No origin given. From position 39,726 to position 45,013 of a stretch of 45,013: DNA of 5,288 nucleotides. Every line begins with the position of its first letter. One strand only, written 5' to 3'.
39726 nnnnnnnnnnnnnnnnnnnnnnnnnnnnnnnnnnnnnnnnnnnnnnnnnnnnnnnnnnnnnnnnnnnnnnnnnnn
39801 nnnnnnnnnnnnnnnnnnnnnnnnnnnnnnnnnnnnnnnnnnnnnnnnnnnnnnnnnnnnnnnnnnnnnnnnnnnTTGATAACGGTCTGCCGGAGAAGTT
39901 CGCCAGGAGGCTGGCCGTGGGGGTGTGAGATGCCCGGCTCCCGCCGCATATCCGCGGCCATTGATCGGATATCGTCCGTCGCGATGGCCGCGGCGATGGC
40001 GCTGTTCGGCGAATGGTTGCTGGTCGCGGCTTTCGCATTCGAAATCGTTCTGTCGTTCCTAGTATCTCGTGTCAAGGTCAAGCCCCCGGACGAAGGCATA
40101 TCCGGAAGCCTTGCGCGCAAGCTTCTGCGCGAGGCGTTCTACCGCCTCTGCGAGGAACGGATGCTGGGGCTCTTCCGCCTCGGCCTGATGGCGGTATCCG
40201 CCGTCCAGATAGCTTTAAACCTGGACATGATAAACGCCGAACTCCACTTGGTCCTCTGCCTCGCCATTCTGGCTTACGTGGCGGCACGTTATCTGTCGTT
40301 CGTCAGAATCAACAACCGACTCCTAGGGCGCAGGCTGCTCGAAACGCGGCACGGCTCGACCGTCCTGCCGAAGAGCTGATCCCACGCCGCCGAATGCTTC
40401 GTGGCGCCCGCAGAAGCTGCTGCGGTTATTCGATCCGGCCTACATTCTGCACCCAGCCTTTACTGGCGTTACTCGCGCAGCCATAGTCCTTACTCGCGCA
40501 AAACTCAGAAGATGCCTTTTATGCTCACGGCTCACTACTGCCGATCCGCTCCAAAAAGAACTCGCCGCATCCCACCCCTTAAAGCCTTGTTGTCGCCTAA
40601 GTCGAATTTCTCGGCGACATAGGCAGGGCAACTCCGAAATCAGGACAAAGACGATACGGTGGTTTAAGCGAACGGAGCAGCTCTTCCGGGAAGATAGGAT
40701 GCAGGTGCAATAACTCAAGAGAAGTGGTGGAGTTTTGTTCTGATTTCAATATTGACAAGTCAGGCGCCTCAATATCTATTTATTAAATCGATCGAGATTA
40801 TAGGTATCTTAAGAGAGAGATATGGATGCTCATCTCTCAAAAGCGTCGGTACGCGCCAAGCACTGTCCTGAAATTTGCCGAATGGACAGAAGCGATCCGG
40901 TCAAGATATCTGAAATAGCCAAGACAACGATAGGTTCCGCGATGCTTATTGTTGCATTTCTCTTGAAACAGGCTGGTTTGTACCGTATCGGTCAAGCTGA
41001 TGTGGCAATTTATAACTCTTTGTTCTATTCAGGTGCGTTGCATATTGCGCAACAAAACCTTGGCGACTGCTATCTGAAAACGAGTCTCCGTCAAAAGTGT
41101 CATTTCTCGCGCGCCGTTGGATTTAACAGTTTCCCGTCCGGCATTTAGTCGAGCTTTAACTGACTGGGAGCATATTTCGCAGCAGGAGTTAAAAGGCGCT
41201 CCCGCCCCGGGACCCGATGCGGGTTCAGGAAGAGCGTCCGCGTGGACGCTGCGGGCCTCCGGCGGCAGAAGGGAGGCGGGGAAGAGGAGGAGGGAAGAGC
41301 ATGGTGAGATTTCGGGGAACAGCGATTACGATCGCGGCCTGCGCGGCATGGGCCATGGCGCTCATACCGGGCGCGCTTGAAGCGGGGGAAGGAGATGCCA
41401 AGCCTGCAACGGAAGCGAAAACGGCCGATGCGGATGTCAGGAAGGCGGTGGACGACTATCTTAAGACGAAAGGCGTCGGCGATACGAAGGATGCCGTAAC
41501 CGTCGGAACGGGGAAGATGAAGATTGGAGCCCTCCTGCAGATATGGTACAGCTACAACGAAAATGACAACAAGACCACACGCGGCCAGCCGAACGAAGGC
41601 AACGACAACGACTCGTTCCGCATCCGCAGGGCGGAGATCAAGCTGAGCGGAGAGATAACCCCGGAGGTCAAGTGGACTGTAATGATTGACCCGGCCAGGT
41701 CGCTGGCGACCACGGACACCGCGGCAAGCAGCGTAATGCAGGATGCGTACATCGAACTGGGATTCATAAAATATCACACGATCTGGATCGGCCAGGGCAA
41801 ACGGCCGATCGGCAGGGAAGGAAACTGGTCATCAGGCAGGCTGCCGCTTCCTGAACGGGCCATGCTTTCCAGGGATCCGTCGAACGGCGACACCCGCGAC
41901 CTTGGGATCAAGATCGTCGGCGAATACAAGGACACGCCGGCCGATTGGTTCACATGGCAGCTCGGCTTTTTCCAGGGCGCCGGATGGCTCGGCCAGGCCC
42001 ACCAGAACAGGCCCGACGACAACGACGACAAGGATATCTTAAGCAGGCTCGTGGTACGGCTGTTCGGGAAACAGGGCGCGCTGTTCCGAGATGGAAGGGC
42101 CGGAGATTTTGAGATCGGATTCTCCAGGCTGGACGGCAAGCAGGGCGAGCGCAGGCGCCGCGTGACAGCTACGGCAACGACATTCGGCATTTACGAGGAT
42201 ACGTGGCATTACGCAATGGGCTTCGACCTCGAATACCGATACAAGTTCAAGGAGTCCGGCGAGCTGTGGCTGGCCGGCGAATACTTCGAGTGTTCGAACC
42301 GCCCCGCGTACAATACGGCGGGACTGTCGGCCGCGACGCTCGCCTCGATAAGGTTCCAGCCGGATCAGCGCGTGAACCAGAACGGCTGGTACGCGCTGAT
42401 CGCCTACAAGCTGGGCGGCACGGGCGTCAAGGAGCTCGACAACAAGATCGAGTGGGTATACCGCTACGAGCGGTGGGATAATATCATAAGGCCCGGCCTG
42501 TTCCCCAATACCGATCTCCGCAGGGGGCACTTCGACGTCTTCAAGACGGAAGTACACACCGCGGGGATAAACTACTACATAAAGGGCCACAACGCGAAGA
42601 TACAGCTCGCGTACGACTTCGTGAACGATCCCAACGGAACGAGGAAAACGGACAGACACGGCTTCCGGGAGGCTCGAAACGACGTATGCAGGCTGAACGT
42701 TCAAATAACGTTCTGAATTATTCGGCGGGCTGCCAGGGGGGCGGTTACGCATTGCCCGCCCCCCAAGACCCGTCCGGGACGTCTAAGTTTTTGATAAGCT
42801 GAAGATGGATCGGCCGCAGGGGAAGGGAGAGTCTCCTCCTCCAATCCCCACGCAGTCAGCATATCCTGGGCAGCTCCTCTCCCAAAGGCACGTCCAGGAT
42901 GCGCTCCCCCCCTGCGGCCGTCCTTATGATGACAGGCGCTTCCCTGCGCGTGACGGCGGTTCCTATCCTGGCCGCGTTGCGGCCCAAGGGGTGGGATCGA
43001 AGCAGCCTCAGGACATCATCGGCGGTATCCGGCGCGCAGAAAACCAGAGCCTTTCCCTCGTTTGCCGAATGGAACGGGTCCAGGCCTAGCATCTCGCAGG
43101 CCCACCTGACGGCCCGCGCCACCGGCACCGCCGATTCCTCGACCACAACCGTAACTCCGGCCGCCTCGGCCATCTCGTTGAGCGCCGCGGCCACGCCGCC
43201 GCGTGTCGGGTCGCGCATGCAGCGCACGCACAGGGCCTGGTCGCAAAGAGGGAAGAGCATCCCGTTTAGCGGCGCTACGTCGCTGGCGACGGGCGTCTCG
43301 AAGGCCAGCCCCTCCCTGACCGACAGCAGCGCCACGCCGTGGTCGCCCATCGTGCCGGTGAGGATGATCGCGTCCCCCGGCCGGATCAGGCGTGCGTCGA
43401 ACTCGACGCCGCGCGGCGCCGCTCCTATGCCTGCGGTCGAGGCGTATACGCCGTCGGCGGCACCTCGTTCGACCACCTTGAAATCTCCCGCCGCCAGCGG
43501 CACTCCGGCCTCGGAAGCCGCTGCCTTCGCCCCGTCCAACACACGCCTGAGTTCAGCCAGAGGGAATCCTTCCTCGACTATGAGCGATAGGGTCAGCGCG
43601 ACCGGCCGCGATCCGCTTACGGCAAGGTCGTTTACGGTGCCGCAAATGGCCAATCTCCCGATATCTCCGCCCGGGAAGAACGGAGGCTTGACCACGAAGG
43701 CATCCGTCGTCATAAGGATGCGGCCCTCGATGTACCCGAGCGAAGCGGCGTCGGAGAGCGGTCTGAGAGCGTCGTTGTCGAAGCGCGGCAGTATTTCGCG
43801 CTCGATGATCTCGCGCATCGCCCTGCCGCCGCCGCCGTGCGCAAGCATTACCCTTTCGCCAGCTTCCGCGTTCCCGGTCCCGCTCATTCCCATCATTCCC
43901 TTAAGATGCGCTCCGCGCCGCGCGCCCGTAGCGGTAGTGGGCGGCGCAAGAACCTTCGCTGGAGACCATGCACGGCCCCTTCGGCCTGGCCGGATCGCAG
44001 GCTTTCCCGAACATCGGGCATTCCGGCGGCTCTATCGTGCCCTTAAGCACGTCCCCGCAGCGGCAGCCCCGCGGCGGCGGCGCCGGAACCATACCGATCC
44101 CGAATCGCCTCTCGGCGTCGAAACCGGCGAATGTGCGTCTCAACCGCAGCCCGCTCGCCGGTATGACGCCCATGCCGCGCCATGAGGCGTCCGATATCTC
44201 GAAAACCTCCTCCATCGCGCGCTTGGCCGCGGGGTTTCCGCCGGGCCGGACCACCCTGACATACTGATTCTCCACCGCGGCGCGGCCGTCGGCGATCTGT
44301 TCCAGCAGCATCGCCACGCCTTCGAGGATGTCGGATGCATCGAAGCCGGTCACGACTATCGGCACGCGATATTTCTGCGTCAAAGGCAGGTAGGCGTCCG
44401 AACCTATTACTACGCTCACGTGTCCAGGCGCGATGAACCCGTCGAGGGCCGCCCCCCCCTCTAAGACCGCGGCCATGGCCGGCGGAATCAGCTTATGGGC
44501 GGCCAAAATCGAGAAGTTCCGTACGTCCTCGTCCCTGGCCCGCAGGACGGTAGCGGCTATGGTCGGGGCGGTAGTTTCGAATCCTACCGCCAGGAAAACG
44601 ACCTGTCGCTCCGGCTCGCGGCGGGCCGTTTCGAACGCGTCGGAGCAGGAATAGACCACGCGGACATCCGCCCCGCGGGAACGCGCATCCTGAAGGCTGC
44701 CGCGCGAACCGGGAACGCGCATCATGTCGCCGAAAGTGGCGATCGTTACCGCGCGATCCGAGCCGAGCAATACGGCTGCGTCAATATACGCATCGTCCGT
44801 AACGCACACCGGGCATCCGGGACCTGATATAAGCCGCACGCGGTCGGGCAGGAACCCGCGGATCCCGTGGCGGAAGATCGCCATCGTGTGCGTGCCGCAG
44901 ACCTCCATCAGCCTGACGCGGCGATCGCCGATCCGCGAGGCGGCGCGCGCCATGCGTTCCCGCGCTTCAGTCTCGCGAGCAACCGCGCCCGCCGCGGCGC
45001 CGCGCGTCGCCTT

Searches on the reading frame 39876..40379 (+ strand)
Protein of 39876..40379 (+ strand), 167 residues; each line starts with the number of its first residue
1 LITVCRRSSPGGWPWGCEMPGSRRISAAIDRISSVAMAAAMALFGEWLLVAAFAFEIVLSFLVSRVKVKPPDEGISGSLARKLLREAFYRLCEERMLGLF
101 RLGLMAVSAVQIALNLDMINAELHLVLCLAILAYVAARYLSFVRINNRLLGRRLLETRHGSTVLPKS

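Call 4: search_protein_families(library=pfam, proteins=[window:39876-40379:+], max_evalue=0.1)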
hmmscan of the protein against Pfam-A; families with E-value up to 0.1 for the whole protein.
window:39876-40379:+ (167 aa): 1 family
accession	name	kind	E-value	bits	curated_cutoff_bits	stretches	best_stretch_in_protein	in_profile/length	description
PF14012.11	DUF4229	-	0.037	14.5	27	1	98-143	4-48/68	Protein of unknown function (DUF4229)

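Call 5: search_protein_families(library=padloc, proteins=[window:39876-40379:+], max_evalue=1)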
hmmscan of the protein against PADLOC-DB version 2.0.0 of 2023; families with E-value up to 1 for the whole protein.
window:39876-40379:+ (167 aa): 0 families

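Call 6: search_protein_families(library=ncbifam, proteins=[window:39876-40379:+], max_evalue=0.1)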
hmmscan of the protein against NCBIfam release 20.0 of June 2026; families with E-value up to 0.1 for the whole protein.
window:39876-40379:+ (167 aa): 0 families

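Call 7: search_protein_families(library=phrogs, proteins=[window:39876-40379:+], max_evalue=0.1)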
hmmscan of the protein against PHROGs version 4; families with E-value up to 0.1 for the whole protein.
window:39876-40379:+ (167 aa): 0 families

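Call 28: find_homologous_proteins(query=window:39930-40376:+, max_evalue=0.01)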
Query window:39930-40376:+ (149 aa): 3 proteins with E <= 0.01 among 232 candidates.
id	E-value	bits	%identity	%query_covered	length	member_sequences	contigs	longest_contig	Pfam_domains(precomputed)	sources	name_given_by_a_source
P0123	1.8e-85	302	100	100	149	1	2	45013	-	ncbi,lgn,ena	-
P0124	3.8e-76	272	87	100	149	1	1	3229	-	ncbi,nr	ncbi:MAG: hypothetical protein N3A38_13970 [Planctomycetota bacterium]|nr:hypothetical protein [Plan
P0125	3.9e-58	213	70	99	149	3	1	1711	-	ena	-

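Call 30: find_encoding_contigs(protein=P0125, flank=10000, max_places=5)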
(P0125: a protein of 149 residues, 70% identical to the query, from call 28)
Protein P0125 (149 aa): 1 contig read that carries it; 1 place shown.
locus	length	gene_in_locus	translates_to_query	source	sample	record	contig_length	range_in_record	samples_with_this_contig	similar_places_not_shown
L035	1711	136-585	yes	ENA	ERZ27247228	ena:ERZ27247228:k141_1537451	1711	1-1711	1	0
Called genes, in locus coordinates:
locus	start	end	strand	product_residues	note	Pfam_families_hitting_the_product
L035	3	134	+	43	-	?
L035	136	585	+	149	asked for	-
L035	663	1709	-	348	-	?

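Call 44: search_protein_families(library=pfam, proteins=[L035:663-1709:-], max_evalue=0.01)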
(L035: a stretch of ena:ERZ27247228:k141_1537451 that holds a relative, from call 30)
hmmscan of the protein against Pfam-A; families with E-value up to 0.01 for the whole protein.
L035:663-1709:- (348 aa): 2 families
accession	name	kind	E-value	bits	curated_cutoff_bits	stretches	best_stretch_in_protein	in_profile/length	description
PF00288.32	GHMP_kinases_N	-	5.1e-20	71.9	22.3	1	53-139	2-86/87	GHMP kinases N terminal domain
PF08544.19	GHMP_kinases_C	-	8e-10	39.4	21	1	245-323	3-82/85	GHMP kinases C terminal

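Call 50: predict_structure(alignment_id=A4)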
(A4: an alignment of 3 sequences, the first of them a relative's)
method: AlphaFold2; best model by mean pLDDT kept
length: 149 residues; sequences in the alignment: 3
mean_pLDDT: 60.4   pTM: 0.44
mean pLDDT of the five models: 60.4, 58.7, 57.0, 54.6, 52.3
residues with pLDDT >= 90: 0; 70-90: 46; 50-70: 58; < 50: 45
segments of 3 or more residues with pLDDT < 50: 1-7, 23-25, 29-31, 43-55, 136-149
pLDDT, mean of each block of 10 residues (from residue 1): 46 52 51 55 46 47 60 68 77 81 82 80 68 52 40
secondary structure, 60 per line:
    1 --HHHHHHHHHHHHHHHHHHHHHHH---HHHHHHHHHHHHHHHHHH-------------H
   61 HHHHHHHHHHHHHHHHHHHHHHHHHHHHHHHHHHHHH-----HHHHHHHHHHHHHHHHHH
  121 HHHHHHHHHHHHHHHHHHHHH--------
elements in order: H3-25 H29-46 H60-97 H103-141

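Call 60: search_protein_representatives(alignment_id=A4)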
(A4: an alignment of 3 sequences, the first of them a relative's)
Query: 3 sequences, 149 profile positions. Proteins with E-value up to 0.001 (for the whole library): 1; up to 1e-10: 1; up to 1e-30: 1. The best 1 are listed.
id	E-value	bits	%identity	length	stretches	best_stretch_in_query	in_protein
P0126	9.2e-46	171.9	-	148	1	4-148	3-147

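Call 62: find_encoding_contigs(protein=P0126, flank=10000, max_places=5)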
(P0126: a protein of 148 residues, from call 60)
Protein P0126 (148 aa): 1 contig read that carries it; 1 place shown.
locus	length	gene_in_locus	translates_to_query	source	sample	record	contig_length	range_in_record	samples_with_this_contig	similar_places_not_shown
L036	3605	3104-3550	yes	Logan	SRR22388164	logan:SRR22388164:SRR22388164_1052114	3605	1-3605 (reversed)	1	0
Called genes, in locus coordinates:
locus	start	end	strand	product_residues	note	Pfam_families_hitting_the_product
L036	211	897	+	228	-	PF00657:Lipase_GDSL, PF13472:Lipase_GDSL_2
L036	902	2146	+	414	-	PF00994:MoCF_biosynth, PF18146:CinA_KH, PF02464:CinA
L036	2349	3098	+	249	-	PF00149:Metallophos, PF12850:Metallophos_2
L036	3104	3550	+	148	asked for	-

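Call 76: search_protein_families(library=pfam, proteins=[L036:902-2146:+], max_evalue=0.00001)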
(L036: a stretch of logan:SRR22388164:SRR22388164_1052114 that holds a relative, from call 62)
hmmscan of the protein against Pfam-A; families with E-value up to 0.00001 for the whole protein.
L036:902-2146:+ (414 aa): 3 families
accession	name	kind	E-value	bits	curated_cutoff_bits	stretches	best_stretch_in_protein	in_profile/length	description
PF02464.23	CinA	-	9.2e-52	175.2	23.5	1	259-410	3-154/155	Competence-damaged protein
PF00994.29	MoCF_biosynth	-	2.8e-32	111.8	26.6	1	4-170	1-143/144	Probable molybdopterin binding domain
PF18146.6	CinA_KH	-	6.4e-16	58.6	27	1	182-254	2-73/73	Damage-inducible protein CinA KH domain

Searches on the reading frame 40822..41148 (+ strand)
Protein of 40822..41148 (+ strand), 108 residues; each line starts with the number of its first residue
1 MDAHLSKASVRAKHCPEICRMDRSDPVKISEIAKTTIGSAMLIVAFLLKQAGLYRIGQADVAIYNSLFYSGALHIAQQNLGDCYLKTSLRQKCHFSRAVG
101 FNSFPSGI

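Call 4: search_protein_families(library=pfam, proteins=[window:40822-41148:+], max_evalue=0.1)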
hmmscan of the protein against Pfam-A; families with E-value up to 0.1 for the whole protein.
window:40822-41148:+ (108 aa): 0 families

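Call 5: search_protein_families(library=padloc, proteins=[window:40822-41148:+], max_evalue=1)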
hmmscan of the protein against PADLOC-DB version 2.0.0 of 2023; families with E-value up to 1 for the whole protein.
window:40822-41148:+ (108 aa): 0 families

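Call 6: search_protein_families(library=ncbifam, proteins=[window:40822-41148:+], max_evalue=0.1)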
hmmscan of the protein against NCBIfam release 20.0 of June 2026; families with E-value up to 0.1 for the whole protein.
window:40822-41148:+ (108 aa): 1 family
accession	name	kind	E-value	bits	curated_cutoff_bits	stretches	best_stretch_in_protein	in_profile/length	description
NF009037.0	PRK12370.1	equivalog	0.086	11.2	589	1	35-84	348-399/553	HilA/EilA family virulence transcriptional regulator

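Call 7: search_protein_families(library=phrogs, proteins=[window:40822-41148:+], max_evalue=0.1)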
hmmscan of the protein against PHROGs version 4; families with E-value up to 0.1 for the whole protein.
window:40822-41148:+ (108 aa): 1 family
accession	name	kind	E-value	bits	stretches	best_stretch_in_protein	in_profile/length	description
phrog_35103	-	unknown function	0.085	11.8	1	19-94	91-160/916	-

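Call 40: find_related_loci(query=window:40822-41145:+, collection=metagenome_contigs, flank=5000)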
Query window:40822-41145:+ (108 aa) in metagenome_contigs; peptide patterns used: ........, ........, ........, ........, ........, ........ (x = any residue, [..] = any of these).
200 stretches matched a pattern, but none encodes a relative of the query by tblastn (E <= 1e-3).

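Call 78: find_related_loci(query=window:40822-41145:+, collection=viral_contigs, flank=3000)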
Query window:40822-41145:+ (108 aa) in viral_contigs; peptide patterns used: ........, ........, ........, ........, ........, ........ (x = any residue, [..] = any of these).
4 stretches matched a pattern, but none encodes a relative of the query by tblastn (E <= 1e-3).

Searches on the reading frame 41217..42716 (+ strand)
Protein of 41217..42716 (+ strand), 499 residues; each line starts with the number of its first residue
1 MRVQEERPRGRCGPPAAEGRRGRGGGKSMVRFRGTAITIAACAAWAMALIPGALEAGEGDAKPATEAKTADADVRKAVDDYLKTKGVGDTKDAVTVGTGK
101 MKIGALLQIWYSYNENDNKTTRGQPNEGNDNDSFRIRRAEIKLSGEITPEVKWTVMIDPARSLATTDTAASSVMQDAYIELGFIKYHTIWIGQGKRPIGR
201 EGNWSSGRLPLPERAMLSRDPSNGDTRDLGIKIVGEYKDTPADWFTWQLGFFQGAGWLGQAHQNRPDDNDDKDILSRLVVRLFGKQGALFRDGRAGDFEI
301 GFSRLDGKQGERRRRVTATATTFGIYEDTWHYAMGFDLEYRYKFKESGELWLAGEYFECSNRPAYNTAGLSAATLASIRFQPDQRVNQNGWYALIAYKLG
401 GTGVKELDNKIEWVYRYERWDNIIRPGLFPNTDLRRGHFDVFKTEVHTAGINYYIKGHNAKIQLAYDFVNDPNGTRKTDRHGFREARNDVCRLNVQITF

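Call 4: search_protein_families(library=pfam, proteins=[window:41217-42716:+], max_evalue=0.1)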
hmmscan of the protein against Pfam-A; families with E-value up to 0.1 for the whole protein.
window:41217-42716:+ (499 aa): 2 families
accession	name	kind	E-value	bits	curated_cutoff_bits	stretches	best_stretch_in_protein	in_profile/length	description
PF07396.17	Porin_O_P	-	1.3e-14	54.7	20.9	1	108-252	6-142/370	Phosphate-selective porin O and P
PF07642.17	BBP2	-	0.039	13.6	26.2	0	101-194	2-104/339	Putative beta-barrel porin-2, OmpL-like. bbp2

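Call 6: search_protein_families(library=ncbifam, proteins=[window:41217-42716:+], max_evalue=0.1)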
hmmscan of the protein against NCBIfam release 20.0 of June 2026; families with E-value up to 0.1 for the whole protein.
window:41217-42716:+ (499 aa): 1 family
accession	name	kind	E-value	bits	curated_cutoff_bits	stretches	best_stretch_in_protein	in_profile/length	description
NF040900.1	porin_ExtI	equivalog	3.8e-07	29.2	150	1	107-239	40-179/403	selenite/tellurite reduction operon porin ExtI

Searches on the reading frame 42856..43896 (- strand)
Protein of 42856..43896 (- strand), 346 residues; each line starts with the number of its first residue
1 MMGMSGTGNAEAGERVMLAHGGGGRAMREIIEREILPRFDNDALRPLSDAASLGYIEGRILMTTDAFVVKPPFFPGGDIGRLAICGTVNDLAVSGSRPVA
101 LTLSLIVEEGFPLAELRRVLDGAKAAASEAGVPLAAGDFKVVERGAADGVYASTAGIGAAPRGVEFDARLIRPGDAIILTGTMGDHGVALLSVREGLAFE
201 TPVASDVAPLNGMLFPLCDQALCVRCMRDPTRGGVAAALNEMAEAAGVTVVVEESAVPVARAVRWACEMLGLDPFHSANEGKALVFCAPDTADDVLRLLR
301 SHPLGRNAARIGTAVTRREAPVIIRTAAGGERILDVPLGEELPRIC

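Call 47: search_protein_families(library=pfam, proteins=[window:42856-43896:-], max_evalue=0.00001)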
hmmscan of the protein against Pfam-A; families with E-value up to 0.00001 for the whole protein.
window:42856-43896:- (346 aa): 2 families
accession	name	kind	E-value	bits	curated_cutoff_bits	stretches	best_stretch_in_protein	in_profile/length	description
PF02769.27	AIRS_C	-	1.5e-29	103.6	23.1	1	172-319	1-150/156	AIR synthase related protein, C-terminal domain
PF00586.29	AIRS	-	9.2e-19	68.4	24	1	57-159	12-111/112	AIR synthase related protein, N-terminal domain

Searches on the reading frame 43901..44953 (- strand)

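Call 47: search_protein_families(library=pfam, proteins=[window:43901-44953:-], max_evalue=0.00001)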
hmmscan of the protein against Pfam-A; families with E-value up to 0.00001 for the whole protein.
window:43901-44953:- (350 aa): 1 family
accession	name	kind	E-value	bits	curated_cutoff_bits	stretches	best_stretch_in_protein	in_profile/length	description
PF01924.21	HypD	-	6.6e-147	489.7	25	1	10-343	17-351/351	Hydrogenase formation hypA family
